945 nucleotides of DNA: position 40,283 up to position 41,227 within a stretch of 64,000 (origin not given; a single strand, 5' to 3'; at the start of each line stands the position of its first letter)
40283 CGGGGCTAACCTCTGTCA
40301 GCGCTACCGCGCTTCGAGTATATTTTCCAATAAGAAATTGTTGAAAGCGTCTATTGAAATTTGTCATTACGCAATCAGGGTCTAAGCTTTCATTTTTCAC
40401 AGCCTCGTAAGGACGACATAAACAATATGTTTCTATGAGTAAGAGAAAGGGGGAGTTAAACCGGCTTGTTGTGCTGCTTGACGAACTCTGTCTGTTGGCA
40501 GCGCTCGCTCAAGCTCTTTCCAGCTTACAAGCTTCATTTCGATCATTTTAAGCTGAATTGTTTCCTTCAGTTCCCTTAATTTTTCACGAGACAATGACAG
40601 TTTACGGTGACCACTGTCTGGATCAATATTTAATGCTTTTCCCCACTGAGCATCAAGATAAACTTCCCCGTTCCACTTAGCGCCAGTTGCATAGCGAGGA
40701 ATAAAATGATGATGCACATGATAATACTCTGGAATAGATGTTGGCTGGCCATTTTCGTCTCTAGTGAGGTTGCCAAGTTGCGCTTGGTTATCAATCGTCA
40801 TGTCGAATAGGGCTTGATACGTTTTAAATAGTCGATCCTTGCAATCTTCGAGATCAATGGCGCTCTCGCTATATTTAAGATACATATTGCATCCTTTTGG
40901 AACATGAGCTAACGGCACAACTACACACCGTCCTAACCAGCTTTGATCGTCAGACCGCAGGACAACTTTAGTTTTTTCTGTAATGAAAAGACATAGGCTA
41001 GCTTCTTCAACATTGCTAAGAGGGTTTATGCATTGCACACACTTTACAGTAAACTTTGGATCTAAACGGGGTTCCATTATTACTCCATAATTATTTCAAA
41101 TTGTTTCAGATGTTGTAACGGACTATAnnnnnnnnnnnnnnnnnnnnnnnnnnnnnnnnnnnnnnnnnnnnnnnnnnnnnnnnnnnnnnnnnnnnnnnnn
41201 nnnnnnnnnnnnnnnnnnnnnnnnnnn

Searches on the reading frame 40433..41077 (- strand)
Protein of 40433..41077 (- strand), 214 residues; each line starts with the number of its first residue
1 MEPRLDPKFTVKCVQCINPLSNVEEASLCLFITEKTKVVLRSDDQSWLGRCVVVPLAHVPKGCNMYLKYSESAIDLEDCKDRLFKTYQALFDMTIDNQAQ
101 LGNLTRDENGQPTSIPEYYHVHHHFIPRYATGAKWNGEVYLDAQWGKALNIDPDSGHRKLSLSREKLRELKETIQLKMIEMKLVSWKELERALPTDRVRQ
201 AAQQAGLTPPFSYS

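Call 3: search_protein_families(library=pfam, proteins=[window:40433-41077:-], max_evalue=0.01)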
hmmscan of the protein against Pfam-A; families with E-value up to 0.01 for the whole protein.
window:40433-41077:- (214 aa): 0 families

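Call 4: search_protein_families(library=ncbifam, proteins=[window:40433-41077:-], max_evalue=0.01)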
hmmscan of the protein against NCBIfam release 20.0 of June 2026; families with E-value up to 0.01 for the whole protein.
window:40433-41077:- (214 aa): 0 families

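Call 5: search_protein_families(library=pfam, proteins=[window:40433-41077:-], max_evalue=10)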
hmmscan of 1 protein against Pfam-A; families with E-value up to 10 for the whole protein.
window:40433-41077:- (214 aa): 3 families
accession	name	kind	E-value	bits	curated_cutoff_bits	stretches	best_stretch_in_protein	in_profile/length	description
PF24410.1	wHTH-HSP90_Na-assoc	-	0.074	13.8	23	1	186-210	20-44/55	wHTH-Hsp90_Na associated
PF21361.3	Sina_ZnF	-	0.11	13.4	32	1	52-85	6-39/77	Sina, zinc finger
PF24408.1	wHTH-Calcineurin_assc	-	0.28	11.5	27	1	163-194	5-37/56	wHTH-Calcineurin_assc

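Call 6: search_solved_structures(query=window:40433-41077:-, max_evalue=10, show_alignments=3)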
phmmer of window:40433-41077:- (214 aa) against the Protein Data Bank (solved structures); distinct sequences matched with E-value up to 10: 1.
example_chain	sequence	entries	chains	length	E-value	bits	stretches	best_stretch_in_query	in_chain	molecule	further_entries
1y23_A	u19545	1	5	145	0.51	13.3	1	87-135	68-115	Histidine triad protein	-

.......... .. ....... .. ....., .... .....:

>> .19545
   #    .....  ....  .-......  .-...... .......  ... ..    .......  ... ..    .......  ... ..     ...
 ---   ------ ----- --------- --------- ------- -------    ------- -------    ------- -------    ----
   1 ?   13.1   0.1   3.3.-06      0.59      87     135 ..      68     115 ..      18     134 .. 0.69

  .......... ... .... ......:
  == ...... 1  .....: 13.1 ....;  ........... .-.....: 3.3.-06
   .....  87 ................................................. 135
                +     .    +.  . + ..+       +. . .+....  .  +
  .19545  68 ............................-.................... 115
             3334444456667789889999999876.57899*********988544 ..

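Call 7: find_homologous_proteins(query=window:40433-41077:-, max_evalue=0.001)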
Query window:40433-41077:- (214 aa): 3 proteins with E <= 0.001 among 99 candidates.
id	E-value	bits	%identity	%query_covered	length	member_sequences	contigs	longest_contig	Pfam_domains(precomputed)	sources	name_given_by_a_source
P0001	2.1e-143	493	100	100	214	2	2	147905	-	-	-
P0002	2.0e-44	170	42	89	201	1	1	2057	-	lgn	-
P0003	2.1e-43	167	41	89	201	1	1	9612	-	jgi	jgi:diadenosine tetraphosphate (Ap4A) HIT family hydrolase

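Call 8: find_encoding_contigs(protein=P0003, flank=6000)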
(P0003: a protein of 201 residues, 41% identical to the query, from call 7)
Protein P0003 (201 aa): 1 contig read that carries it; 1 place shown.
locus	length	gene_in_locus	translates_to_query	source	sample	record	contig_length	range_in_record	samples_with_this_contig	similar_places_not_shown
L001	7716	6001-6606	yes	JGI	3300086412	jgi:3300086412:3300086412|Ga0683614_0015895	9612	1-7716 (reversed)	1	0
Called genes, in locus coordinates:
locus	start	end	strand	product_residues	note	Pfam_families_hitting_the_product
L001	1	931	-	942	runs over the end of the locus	?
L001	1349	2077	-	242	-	PF00300:His_Phos_1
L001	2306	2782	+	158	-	-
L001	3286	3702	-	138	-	PF13505:OMP_b-brl, PF02462:Opacity (weak)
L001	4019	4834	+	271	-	PF19570:DUF6088, PF13338:AbiEi_4 (faint)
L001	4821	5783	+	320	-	PF08843:AbiEii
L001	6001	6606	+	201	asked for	-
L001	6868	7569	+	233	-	PF00300:His_Phos_1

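Call 9: find_encoding_contigs(protein=P0002, flank=6000)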
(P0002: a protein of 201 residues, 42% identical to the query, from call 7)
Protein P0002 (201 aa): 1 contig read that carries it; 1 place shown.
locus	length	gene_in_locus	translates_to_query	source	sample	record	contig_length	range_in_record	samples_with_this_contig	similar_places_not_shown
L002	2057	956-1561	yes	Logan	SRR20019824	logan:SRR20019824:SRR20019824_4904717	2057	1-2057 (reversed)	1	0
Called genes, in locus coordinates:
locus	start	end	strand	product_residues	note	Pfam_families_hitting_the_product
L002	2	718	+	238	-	?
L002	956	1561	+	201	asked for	-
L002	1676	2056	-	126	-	?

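Call 26: search_protein_representatives(alignment_id=A1)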
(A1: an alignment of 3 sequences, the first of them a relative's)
Query: 3 sequences, 201 profile positions. Proteins with E-value up to 0.001 (for the whole library): 195; up to 1e-10: 48; up to 1e-30: 19. The best 150 are listed.
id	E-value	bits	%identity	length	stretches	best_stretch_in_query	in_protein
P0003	5.8e-118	408.2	-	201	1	1-201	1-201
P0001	7.5e-106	368.6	-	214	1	1-200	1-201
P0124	7.2e-55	202.2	-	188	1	10-187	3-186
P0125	2.1e-52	194.2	-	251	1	7-177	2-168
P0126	6.4e-48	179.5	-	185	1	5-157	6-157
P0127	1.5e-47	178.3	-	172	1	68-199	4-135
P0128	3.0e-46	174.1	-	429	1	7-185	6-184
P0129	5.5e-46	173.2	-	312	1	11-197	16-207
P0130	1.6e-44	168.5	-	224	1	7-184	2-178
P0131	1.3e-43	165.4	-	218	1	6-159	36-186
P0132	2.8e-43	164.4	-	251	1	6-183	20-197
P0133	4.3e-43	163.8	-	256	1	7-197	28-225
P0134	1.1e-38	149.4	-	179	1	7-156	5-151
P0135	3.9e-38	147.6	-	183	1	7-188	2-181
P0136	4.7e-38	147.3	-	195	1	8-182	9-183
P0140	2.4e-31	125.4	-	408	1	3-177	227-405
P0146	7.7e-26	107.4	-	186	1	10-175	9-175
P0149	2.9e-25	105.5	-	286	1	5-181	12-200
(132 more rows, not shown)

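Call 27: predict_structure(alignment_id=A1)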
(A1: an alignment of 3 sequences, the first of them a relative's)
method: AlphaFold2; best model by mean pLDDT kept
length: 214 residues; sequences in the alignment: 3
mean_pLDDT: 64.8   pTM: 0.70
mean pLDDT of the five models: 64.8, 57.8, 52.7, 41.9, 40.4
residues with pLDDT >= 90: 30; 70-90: 63; 50-70: 65; < 50: 56
segments of 3 or more residues with pLDDT < 50: 1-20, 59-68, 101-104, 145-158, 212-214
pLDDT, mean of each block of 10 residues (from residue 1): 30 39 68 83 60 64 43 73 86 60 50 53 63 70 42 44 79 94 92 89 87 47
secondary structure, 60 per line:
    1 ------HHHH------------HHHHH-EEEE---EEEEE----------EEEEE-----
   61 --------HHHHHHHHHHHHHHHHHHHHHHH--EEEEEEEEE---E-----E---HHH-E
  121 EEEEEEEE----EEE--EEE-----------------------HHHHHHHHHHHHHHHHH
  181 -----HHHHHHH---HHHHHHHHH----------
elements in order: H7-10 H23-27 E29-32 E36-40 E51-55 H69-91 E94-102 E120-128 E133-135 E138-140 H164-180 H186-192 H196-204

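Call 29: search_protein_families(library=pfam, alignment_id=A2, max_evalue=0.001)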
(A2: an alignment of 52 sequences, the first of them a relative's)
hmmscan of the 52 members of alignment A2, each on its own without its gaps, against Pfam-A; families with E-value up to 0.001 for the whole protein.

A. member 1, P0001 (214 aa): 0 families

B. families by the number of members that match (of 52 scanned): 4 families
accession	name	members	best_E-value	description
PF01230.28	HIT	20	3.6e-11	HIT domain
PF00300.27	His_Phos_1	1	6e-37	Histidine phosphatase superfamily (branch 1)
PF01753.24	zf-MYND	1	4.6e-08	MYND finger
PF11969.13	DcpS_C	1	4.4e-05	Scavenger mRNA decapping enzyme C-term binding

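Call 30: search_solved_structures(query=A2, max_evalue=0.001, show_alignments=2)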
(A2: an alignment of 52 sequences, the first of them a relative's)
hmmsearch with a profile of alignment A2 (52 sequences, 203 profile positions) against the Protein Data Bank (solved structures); distinct sequences matched with E-value up to 0.001: 29.
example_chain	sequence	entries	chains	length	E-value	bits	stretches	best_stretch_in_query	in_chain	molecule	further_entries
2oik_A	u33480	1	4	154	5.9e-19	71.6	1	12-147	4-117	Histidine triad (HIT) protein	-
1y23_A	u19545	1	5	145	1.1e-15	61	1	21-137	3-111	Histidine triad protein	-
3imi_A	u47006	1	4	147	4.2e-15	59.1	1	13-138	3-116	HIT family protein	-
3l7x_A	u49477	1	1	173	6e-13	52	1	21-141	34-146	Putative Hit-like protein involved in cell-cycle regulation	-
2eo4_A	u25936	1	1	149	2.2e-09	40.4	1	25-137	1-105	150aa long hypothetical histidine triad nucleotide-binding protein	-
6k5z_A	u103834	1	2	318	7.3e-08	35.4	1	24-132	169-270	Galactose-1-phosphate uridylyltransferase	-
6k9z_A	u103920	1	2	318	7.4e-08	35.4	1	24-132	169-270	Galactose-1-phosphate uridylyltransferase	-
5uvm_A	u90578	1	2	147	2.9e-07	33.5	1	23-131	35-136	Histidine triad (HIT) protein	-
3r6f_A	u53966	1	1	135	3.6e-07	33.2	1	23-155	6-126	HIT family protein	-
9uch_A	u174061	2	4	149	5.4e-07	32.6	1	39-147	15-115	Bis(5'-adenosyl)-triphosphatase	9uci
1fhi_A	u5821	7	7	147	9.3e-07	31.8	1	39-149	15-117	FRAGILE HISTIDINE TRIAD PROTEIN | FRAGILE HISTIDINE PROTEIN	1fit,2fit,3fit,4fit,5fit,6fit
3ksv_A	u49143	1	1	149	3.2e-06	30.1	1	17-138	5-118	Uncharacterized protein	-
3lb5_A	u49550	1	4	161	6.4e-06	29.1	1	36-137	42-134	Hit-like protein involved in cell-cycle regulation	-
4egu_A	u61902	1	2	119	1.8e-05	27.6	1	23-132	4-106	histidine triad (HIT) protein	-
6d6j_A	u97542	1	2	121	2.9e-05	26.9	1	15-92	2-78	HIT family hydrolase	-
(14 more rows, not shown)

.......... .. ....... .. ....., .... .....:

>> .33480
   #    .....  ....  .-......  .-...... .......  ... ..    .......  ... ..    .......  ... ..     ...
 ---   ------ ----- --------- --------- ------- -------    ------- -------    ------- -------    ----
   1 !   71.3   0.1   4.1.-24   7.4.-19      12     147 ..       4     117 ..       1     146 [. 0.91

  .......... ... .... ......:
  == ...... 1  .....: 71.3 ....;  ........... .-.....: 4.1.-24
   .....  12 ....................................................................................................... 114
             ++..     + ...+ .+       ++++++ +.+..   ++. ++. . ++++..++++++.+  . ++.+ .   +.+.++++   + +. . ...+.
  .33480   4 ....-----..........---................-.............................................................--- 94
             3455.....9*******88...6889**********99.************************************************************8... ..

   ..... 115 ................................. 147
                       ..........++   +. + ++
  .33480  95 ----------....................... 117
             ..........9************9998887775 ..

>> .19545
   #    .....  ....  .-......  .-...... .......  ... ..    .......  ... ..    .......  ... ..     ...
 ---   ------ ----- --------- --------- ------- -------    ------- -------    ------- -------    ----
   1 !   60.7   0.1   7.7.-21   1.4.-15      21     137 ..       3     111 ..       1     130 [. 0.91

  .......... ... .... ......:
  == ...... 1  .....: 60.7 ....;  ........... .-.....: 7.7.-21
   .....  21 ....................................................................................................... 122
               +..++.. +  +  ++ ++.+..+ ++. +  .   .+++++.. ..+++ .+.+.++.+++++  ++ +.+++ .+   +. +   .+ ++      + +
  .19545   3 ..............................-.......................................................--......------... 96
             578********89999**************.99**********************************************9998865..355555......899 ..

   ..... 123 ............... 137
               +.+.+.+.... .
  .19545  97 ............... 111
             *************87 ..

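Call 33: fold_search(model_id=the predicted structure, library=pdb)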
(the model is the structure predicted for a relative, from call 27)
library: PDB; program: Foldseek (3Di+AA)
matches with E <= 10: 353; with E <= 0.001: 25
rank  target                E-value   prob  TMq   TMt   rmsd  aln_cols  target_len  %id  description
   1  5l0l_A                1.1e-04  1.00  0.45  0.45   9.0       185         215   16  Crystal structure of Uncharacterized protein LPG0439 (released 2016-08-10)
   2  7p8p_B                2.8e-04  1.00  0.41  0.58   8.3       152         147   20  Crystal structure of Fhit covalently bound to a nucleotide (released 2022-06-01)
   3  3o0m_B                3.1e-04  1.00  0.43  0.63   7.4       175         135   14  Crystal structure of a ZN-bound histidine triad family protein from Mycobacterium smegmatis (released 2010-08-04)
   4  1fit                  3.5e-04  1.00  0.41  0.67   5.9       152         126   19  FHIT (FRAGILE HISTIDINE TRIAD PROTEIN) (released 1997-11-19)
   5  2eo4                  4.0e-04  1.00  0.47  0.64   6.6       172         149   19  Crystal structure of hypothetical histidine triad nucleotide-binding protein ST2152 from Sulfolobus tokodaii strain7 (released 2007-10-02)
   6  7p8p_D                4.0e-04  1.00  0.41  0.61   7.7       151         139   19  Crystal structure of Fhit covalently bound to a nucleotide (released 2022-06-01)
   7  3fit                  4.7e-04  1.00  0.40  0.66   5.6       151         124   16  FHIT (FRAGILE HISTIDINE TRIAD PROTEIN) IN COMPLEX WITH ADENOSINE/SULFATE AMP ANALOG (released 1997-11-19)
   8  6fit                  5.0e-04  1.00  0.41  0.66   5.4       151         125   17  FHIT-TRANSITION STATE ANALOG (released 1998-03-25)
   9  2fhi                  5.0e-04  1.00  0.40  0.66   5.6       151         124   17  SUBSTRATE ANALOG (IB2) COMPLEX WITH THE HIS 96 ASN SUBSTITUTION OF THE FRAGILE HISTIDINE TRIAD PROTEIN, FHIT (released 1998-06-17)
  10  3o0m_A                5.0e-04  1.00  0.41  0.60   7.5       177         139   14  Crystal structure of a ZN-bound histidine triad family protein from Mycobacterium smegmatis (released 2010-08-04)
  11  1hxq_A                5.3e-04  1.00  0.37  0.26   6.9       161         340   18  THE STRUCTURE OF NUCLEOTIDYLATED GALACTOSE-1-PHOSPHATE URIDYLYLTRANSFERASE FROM ESCHERICHIA COLI AT 1.86 ANGSTROMS RES (released 1997-10-22)
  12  3wo5_A                5.9e-04  1.00  0.43  0.57   8.9       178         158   14  Crystal structure of S147Q of Rv2613c from Mycobacterium tuberculosis (released 2014-12-24)
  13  1fhi                  6.7e-04  1.00  0.40  0.65   5.8       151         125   16  SUBSTRATE ANALOG (IB2) COMPLEX WITH THE FRAGILE HISTIDINE TRIAD PROTEIN, FHIT (released 1998-06-17)
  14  3ano_A                6.7e-04  1.00  0.42  0.56   7.4       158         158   15  Crystal Structure of a Novel Diadenosine 5',5'''-P1,P4-Tetraphosphate Phosphorylase from Mycobacterium tuberculosis H3 (released 2011-05-18)
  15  5in3_B                6.7e-04  1.00  0.40  0.27   6.7       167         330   16  Crystal structure of glucose-1-phosphate bound nucleotidylated human galactose-1-phosphate uridylyltransferase (released 2016-03-30)
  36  2oik_C                1.8e-03  1.00  0.34  0.47   8.3       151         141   18  Crystal structure of a histidine triad (hit) protein (mfla_2506) from methylobacillus flagellatus kt at 1.65 A resolut (released 2007-01-30)
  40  2oik_A                2.8e-03  1.00  0.35  0.49   7.3       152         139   18  Crystal structure of a histidine triad (hit) protein (mfla_2506) from methylobacillus flagellatus kt at 1.65 A resolut (released 2007-01-30)
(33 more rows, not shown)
